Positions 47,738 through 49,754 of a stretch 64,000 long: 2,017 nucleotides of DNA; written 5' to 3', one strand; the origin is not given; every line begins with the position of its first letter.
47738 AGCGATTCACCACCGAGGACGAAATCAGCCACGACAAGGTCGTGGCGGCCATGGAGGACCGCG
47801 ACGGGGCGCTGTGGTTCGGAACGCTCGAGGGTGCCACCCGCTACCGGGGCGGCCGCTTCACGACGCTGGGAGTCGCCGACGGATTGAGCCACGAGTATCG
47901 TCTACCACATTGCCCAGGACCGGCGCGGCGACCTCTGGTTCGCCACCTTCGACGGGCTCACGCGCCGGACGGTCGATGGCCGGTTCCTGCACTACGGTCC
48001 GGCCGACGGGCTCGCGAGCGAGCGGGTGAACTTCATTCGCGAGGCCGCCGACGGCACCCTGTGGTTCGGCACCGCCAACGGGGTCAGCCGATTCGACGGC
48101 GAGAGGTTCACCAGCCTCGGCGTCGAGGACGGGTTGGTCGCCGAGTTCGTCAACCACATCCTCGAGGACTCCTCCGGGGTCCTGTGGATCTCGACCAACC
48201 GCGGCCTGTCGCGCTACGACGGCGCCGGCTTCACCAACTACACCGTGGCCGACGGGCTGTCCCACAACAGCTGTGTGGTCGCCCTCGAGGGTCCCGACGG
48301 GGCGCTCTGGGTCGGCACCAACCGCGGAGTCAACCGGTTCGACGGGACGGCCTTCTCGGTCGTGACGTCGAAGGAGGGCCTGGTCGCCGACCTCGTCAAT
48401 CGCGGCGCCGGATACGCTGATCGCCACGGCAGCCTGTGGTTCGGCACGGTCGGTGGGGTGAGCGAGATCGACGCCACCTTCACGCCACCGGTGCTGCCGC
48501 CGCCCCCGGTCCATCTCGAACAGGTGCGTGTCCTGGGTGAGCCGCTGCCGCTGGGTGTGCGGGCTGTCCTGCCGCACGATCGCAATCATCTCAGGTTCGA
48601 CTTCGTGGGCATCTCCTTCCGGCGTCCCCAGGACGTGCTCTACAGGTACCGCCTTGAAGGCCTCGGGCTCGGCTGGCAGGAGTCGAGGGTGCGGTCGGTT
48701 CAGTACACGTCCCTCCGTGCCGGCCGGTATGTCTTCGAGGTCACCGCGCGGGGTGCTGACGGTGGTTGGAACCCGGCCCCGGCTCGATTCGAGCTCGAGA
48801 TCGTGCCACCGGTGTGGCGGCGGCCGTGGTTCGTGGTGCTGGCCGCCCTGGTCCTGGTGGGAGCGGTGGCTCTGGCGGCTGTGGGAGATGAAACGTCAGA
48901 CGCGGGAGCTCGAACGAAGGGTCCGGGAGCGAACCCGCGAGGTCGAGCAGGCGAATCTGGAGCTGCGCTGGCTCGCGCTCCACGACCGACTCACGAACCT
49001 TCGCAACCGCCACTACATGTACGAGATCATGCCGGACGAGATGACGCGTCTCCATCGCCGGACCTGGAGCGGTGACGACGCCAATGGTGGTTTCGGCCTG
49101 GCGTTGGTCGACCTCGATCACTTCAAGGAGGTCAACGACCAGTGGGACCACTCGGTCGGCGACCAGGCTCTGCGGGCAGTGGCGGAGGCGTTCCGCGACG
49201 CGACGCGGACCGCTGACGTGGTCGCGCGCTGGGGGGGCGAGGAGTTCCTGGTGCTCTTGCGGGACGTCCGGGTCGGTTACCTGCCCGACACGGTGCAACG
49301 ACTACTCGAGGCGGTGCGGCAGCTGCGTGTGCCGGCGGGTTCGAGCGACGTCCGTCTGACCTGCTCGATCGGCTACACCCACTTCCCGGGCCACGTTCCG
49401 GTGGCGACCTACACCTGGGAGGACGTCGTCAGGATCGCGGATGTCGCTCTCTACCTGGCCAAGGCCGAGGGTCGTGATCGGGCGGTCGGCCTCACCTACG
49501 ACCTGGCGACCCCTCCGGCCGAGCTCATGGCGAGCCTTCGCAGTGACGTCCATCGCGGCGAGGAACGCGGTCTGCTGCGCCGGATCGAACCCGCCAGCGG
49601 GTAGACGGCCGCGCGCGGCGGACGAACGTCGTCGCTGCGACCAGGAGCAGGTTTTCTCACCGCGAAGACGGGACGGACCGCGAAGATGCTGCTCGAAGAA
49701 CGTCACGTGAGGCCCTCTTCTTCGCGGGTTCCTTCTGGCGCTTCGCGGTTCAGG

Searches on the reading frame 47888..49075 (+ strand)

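Call 49: search_protein_families(library=pfam, proteins=[window:47888-49075:+], max_evalue=0.01)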
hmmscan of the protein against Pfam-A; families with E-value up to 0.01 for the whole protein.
window:47888-49075:+ (395 aa): 4 families
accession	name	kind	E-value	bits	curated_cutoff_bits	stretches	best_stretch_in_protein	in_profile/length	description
PF07494.17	Reg_prop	-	6.6e-22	75.2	20.4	2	83-105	2-24/24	Two component regulator propeller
PF07495.19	Y_Y_Y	-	2.7e-11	43.6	26.6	1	244-305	2-64/65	Y_Y_Y domain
PF24684.1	Vgb_lyase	-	0.00013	21.3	50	1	8-145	18-157/290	Virginiamycin B lyase family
PF08450.18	SGL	-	0.0041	17.2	26.3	0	117-189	33-105/246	SMP-30/Gluconolactonase/LRE-like region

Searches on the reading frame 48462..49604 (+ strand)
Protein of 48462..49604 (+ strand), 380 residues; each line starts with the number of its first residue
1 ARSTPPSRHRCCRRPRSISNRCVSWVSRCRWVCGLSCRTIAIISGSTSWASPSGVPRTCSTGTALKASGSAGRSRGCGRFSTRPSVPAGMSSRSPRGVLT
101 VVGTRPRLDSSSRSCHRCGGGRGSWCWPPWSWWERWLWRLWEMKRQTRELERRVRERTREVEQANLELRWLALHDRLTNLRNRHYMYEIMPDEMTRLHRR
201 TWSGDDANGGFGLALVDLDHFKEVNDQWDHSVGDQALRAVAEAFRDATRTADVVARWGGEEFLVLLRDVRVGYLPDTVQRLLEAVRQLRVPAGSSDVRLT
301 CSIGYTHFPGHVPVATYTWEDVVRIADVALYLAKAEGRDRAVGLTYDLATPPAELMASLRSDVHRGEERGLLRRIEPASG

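Call 49: search_protein_families(library=pfam, proteins=[window:48462-49604:+], max_evalue=0.01)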
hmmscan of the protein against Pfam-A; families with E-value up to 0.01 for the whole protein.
window:48462-49604:+ (380 aa): 1 family
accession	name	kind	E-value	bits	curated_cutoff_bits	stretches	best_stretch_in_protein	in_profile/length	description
PF00990.26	GGDEF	-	3.8e-34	118.2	23.8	1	172-340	1-161/161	Diguanylate cyclase, GGDEF domain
